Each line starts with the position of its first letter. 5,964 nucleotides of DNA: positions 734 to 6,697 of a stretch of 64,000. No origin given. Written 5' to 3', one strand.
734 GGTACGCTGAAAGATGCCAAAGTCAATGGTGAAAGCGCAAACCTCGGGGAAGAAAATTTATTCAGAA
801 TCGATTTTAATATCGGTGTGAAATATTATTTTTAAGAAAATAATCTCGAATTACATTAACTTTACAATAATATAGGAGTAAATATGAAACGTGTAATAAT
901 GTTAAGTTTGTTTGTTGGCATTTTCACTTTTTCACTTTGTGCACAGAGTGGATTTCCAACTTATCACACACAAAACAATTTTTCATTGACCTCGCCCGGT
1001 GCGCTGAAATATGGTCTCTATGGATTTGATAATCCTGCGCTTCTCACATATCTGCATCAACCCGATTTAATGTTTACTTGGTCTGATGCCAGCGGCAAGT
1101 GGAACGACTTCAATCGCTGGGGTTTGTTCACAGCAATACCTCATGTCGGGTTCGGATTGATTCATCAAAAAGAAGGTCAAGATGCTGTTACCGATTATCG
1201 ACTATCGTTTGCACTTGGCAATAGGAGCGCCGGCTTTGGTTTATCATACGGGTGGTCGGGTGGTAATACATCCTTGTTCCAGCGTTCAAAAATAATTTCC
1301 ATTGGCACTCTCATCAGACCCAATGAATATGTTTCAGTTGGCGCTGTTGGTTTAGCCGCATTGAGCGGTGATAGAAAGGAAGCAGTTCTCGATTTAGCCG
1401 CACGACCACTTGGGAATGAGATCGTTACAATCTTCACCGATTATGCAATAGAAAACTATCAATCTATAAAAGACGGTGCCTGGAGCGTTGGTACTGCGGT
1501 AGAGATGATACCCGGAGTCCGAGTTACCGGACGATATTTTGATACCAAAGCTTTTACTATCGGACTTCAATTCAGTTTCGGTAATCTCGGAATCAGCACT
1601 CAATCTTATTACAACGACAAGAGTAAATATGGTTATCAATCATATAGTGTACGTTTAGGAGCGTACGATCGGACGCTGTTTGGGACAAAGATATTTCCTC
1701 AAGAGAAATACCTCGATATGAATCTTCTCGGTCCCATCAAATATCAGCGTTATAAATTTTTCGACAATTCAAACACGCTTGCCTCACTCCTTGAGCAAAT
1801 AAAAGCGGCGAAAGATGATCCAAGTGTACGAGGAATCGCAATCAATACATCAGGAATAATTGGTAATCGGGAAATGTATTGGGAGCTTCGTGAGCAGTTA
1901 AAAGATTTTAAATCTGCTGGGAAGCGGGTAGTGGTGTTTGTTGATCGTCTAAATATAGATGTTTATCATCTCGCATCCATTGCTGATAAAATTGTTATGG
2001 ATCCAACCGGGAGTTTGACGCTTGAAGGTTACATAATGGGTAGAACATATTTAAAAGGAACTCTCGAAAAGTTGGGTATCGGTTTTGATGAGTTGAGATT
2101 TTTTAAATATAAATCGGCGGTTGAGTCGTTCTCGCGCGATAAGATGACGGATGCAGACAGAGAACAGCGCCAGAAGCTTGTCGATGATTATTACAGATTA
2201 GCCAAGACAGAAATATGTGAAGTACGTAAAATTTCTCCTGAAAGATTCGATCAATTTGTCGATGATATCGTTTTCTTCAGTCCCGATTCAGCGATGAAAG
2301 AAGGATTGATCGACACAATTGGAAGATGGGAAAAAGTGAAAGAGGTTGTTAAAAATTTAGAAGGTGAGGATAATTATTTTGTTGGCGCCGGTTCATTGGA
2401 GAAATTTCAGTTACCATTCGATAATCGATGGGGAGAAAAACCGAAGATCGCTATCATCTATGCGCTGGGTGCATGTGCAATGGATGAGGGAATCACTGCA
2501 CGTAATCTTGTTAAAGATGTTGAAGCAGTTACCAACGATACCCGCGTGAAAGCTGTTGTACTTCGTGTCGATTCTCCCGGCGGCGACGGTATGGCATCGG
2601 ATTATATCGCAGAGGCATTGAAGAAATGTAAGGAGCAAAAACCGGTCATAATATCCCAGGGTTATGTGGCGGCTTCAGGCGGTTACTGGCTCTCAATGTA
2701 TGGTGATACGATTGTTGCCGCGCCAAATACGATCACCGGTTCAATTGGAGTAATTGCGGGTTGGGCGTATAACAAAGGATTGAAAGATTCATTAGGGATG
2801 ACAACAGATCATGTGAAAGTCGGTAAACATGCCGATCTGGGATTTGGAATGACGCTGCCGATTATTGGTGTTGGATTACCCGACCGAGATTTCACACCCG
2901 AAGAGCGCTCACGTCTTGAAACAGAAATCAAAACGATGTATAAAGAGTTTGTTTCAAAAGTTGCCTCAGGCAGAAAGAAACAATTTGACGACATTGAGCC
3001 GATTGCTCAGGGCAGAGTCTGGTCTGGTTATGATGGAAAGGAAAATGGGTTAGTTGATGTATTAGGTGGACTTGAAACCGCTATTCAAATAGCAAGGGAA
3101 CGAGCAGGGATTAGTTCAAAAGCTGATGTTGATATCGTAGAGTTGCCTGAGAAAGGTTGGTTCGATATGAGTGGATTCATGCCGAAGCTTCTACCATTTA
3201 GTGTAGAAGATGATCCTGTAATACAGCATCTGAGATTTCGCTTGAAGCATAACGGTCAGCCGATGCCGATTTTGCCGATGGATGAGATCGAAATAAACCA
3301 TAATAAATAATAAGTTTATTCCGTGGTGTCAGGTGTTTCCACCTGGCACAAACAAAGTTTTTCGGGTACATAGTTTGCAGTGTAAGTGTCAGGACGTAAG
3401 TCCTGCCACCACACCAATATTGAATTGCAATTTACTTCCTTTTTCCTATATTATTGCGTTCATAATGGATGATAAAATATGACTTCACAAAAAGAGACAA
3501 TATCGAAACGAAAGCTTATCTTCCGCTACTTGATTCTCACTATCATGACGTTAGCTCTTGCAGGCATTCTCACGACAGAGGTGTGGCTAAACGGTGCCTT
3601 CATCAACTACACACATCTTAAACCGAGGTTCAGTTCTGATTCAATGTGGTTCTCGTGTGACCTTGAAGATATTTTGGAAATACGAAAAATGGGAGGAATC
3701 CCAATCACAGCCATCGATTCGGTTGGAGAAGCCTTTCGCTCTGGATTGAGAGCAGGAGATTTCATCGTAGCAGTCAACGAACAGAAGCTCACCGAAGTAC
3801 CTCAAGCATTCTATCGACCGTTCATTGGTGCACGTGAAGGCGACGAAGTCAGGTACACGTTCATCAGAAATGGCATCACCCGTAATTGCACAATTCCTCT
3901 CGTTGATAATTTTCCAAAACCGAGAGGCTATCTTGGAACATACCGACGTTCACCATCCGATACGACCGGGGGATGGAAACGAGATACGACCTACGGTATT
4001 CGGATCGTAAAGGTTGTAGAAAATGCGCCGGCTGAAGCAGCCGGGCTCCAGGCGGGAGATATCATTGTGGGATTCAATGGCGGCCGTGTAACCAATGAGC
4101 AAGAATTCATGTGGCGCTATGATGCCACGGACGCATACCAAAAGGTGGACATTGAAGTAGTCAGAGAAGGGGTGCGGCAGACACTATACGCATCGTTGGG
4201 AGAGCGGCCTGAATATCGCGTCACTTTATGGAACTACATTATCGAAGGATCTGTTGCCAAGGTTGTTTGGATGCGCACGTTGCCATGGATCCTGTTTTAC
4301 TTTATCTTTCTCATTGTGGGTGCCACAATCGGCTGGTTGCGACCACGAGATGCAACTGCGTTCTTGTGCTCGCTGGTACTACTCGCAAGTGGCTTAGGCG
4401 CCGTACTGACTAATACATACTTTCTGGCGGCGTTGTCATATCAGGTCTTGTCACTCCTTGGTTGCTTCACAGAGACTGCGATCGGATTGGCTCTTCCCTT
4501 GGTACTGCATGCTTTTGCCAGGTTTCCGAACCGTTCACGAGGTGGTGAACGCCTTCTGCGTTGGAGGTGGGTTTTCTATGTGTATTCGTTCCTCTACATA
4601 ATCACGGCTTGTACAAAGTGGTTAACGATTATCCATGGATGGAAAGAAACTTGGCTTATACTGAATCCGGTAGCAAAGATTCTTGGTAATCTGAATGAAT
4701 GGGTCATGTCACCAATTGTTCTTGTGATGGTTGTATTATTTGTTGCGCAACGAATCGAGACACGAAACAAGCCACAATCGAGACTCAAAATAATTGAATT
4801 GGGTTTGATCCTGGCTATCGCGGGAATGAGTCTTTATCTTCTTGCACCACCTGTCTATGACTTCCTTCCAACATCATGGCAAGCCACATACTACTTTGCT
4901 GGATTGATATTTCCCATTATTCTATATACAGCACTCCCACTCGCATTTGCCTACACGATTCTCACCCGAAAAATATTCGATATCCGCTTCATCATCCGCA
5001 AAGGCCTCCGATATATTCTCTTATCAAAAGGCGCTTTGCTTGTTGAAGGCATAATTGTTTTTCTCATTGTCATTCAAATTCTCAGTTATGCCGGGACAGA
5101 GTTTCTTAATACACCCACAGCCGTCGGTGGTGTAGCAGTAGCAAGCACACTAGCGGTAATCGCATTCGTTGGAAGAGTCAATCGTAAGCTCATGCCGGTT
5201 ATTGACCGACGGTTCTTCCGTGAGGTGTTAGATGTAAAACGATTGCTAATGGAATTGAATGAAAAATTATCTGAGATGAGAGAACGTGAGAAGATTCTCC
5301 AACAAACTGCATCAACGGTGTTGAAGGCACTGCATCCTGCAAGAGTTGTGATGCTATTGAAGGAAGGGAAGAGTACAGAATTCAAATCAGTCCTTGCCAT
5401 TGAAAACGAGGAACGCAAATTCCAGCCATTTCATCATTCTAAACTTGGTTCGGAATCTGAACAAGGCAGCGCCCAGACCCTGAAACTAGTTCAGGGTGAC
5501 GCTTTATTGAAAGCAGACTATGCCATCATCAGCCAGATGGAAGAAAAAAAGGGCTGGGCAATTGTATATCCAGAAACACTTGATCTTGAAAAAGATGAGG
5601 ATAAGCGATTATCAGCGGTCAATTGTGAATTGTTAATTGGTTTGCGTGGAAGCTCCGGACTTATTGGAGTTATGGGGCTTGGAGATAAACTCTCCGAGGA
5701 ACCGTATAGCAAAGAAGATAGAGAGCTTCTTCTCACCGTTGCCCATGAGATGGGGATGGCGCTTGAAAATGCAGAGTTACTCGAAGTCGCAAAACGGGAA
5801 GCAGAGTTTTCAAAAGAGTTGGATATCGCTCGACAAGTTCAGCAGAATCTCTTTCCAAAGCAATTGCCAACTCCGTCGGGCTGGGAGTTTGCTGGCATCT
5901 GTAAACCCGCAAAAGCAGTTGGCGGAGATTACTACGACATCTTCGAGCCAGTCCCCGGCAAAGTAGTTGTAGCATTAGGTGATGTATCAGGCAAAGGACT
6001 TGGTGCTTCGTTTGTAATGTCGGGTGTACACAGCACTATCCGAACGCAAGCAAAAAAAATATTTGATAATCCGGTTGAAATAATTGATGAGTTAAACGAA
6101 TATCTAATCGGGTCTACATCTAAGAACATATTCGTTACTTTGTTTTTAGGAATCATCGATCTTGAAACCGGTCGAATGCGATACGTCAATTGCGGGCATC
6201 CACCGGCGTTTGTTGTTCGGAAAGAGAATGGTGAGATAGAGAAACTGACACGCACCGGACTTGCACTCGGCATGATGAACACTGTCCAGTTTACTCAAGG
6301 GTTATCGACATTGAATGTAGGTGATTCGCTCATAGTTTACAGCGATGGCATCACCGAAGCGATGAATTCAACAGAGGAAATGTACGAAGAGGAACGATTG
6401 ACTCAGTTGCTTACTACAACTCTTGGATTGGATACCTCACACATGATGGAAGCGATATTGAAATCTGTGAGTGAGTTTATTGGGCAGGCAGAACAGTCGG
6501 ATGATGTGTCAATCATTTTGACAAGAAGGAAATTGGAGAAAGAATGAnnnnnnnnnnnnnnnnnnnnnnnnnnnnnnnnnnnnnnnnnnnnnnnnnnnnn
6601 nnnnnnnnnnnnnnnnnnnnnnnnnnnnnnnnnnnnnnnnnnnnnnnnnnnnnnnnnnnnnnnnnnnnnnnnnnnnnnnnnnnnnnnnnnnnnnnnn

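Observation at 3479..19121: Operon of five tandem paralogous PDZ–polytopic membrane–GAF–PP2C sensor phosphatases plus an embedded secreted TPR protein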

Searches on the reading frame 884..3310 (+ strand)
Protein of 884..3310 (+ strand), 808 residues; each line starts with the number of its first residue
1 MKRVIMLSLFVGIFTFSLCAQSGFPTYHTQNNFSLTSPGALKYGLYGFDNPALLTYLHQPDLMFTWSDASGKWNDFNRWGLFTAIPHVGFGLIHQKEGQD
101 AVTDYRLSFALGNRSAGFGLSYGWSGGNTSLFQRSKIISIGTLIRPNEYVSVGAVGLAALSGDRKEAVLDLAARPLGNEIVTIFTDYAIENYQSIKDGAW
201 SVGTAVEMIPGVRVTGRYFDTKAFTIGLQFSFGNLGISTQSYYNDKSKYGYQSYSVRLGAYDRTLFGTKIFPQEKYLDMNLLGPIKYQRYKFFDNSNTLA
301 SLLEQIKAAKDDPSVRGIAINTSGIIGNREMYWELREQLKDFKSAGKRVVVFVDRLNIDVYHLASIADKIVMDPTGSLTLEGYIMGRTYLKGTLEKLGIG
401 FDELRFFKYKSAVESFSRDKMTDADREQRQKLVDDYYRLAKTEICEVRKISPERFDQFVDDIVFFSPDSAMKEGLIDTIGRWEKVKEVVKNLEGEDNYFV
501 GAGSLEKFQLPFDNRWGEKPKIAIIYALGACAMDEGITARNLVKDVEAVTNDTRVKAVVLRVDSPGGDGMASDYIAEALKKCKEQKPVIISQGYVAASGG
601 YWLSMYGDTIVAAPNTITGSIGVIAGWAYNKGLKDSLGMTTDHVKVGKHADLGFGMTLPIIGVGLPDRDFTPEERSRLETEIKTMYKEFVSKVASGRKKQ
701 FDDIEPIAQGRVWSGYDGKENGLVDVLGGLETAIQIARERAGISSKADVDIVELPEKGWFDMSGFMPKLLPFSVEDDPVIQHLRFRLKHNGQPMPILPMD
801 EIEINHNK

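Call 16: search_protein_families(library=pfam, proteins=[window:884-3310:+], max_evalue=0.001)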
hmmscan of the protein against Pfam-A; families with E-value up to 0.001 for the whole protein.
window:884-3310:+ (808 aa): 4 families
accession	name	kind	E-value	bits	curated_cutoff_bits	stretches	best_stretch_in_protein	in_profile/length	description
PF01343.23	Peptidase_S49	-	5.5e-68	228.2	24.9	2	582-743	3-153/154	Peptidase family S49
PF01972.22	SDH_protease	-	9.2e-05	22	31.3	1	555-621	91-155/286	ClpP-like SDH-type serine proteinase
PF25145.1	NfeD1b_N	-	0.00011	22.3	40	1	550-625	26-99/189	NfeD1b, N-terminal domain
PF00574.28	CLP_protease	-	0.00051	20.4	20.2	0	539-609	30-98/182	Clp protease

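Call 80: find_encoding_contigs(protein=window:884-3310:+, flank=10000, max_places=2)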
Protein window:884-3310:+ (808 aa): 1 contig read that carries it; 1 place shown.
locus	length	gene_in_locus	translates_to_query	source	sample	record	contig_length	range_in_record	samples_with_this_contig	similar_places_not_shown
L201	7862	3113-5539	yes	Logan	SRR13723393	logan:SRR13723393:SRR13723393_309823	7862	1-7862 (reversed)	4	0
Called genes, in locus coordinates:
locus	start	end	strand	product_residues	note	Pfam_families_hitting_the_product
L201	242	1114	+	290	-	-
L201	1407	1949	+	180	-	-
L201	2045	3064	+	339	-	-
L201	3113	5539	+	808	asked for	PF01343:Peptidase_S49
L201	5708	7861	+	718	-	?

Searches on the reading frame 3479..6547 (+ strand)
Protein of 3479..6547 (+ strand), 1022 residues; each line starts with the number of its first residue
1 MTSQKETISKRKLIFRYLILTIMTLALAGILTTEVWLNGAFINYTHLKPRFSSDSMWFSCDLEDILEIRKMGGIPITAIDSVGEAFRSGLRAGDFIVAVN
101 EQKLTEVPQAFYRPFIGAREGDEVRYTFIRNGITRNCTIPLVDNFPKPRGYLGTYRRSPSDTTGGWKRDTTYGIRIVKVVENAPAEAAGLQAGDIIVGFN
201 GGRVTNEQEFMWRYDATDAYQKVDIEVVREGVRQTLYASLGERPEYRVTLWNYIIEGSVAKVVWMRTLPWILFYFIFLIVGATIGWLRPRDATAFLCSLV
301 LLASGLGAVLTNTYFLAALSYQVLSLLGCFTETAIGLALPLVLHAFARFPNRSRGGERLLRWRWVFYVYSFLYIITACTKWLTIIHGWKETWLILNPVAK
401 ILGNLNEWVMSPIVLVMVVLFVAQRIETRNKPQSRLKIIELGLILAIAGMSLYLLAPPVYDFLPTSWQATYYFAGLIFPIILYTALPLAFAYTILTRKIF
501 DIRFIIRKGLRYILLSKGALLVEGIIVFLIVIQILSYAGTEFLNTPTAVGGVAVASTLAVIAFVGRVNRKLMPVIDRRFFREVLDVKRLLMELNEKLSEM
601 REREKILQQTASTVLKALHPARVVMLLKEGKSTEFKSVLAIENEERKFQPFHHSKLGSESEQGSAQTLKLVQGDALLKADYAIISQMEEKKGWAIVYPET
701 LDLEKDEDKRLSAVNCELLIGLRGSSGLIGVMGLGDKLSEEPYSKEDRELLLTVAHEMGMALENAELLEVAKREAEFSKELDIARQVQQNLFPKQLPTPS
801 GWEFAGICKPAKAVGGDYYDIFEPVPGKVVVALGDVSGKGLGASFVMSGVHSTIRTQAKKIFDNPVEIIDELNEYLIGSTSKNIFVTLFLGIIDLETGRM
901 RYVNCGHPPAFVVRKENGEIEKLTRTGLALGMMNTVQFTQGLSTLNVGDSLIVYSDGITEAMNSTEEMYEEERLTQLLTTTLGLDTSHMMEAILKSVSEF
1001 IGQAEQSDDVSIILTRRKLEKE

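Call 4: search_protein_families(library=pfam, proteins=[window:3479-6547:+], max_evalue=0.01)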
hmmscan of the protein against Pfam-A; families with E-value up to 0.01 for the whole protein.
window:3479-6547:+ (1022 aa): 7 families
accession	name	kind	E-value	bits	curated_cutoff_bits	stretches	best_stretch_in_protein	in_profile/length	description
PF07228.17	SpoIIE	-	6.4e-49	166.9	25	1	827-1017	3-191/192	Stage II sporulation protein E (SpoIIE)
PF13180.12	PDZ_2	-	9.8e-19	67.9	27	2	169-237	9-77/80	PDZ domain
PF17820.7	PDZ_6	-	1.1e-12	47.9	27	1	176-209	2-35/54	PDZ domain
PF00595.29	PDZ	-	4e-10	40.4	23.2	1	163-209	23-62/81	PDZ domain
PF13492.12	GAF_3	-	0.0023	18.7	27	0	697-764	69-129/129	GAF domain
PF04495.20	GRASP55_65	-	0.0045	17.7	27.7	0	170-212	41-84/138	GRASP55/65 PDZ-like domain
PF13185.12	GAF_2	-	0.0099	16.5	28.6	0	706-763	91-136/136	GAF domain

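Call 5: search_protein_families(library=ncbifam, proteins=[window:3479-6547:+], max_evalue=0.01)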
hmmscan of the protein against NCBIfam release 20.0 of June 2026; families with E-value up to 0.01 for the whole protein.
window:3479-6547:+ (1022 aa): 22 families
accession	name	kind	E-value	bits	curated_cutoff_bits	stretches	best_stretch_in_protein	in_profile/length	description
TIGR02037.1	degP_htrA_DO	subfamily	1.3e-18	67.1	416.2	2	149-245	235-332/434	Do family serine endopeptidase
TIGR02865.1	spore_II_E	equivalog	8.4e-18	63.8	490.8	1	805-1016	557-762/764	stage II sporulation protein E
NF045505.1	RR_RssB_Pseudo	equivalog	6.4e-15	55.1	700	1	769-1018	139-392/394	two-component system response regulator RssB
NF041199.1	trx7_PDZ_seleno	equivalog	4.4e-13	48.9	300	1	159-236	190-268/390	Trx7/PDZ domain-containing (seleno)protein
NF041521.1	HhoA_HhoB_HtrA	equivalog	1e-12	48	450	1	168-239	259-330/335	HhoA/HhoB/HtrA family serine endopeptidase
TIGR02038.1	protease_degS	equivalog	4e-11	42.6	422.95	1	149-243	254-349/351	outer membrane-stress sensor serine endopeptidase DegS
NF047968.1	SerProtHtrA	equivalog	8.2e-10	38.6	470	1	167-236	284-353/357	serine protease HtrA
NF008147.1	PRK10898.1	equivalog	2.7e-09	36.6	408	1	149-242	255-349/352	outer membrane-stress sensor serine endopeptidase DegS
NF007526.1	PRK10139.1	equivalog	8e-09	34.7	756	1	81-216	300-435/456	serine endoprotease DegQ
TIGR00054.1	TIGR00054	equivalog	1.8e-08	33.7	147.55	1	175-231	205-260/421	RIP metalloprotease RseP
NF008189.1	PRK10942.1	equivalog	1.7e-07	30.1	720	1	159-242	300-383/477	serine endoprotease DegP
NF040960.1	MamE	equivalog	1.8e-07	30.2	800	1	171-238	466-533/659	magnetosome formation protease MamE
NF040965.1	MamP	equivalog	4.8e-07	29.7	300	1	185-234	147-196/290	magnetosome magnetite formation protein MamP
TIGR01713.1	typeII_sec_gspC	equivalog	5.1e-07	29.5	101.6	1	169-239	188-258/259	type II secretion system protein GspC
NF038263.1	prot_phos_SiaA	equivalog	5.3e-06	25.2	700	1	759-1014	394-654/658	biofilm regulation protein phosphatase SiaA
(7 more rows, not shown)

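Call 42: find_homologous_proteins(query=window:3479-6547:+, max_evalue=1e-20)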
Query window:3479-6547:+ (1022 aa): 6 proteins with E <= 1e-20 among 8000 candidates.
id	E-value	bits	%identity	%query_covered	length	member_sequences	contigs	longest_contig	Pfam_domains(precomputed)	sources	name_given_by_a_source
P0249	0.0e+0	2291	100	100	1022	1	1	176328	PF17820.8,PF00595.30,PF13180.13,PF07228.18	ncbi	-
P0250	2.3e-44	170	25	85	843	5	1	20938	PF13185.13,PF13492.13,PF07228.18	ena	-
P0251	3.0e-36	143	32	26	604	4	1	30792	PF00672.31,PF07228.18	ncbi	-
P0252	1.0e-32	131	29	26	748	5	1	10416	PF13185.13,PF01590.33,PF13492.13,PF07228.18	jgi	jgi:serine phosphatase RsbU (regulator of sigma subunit)/transcriptional regulator with GAF, ATPase,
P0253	4.3e-31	126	33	23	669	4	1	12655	PF02743.25,PF07228.18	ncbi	-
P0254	2.8e-21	94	28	24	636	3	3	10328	PF00672.31,PF02743.25,PF07228.18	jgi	-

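Call 43: find_encoding_contigs(protein=P0249, flank=10000, max_places=3)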
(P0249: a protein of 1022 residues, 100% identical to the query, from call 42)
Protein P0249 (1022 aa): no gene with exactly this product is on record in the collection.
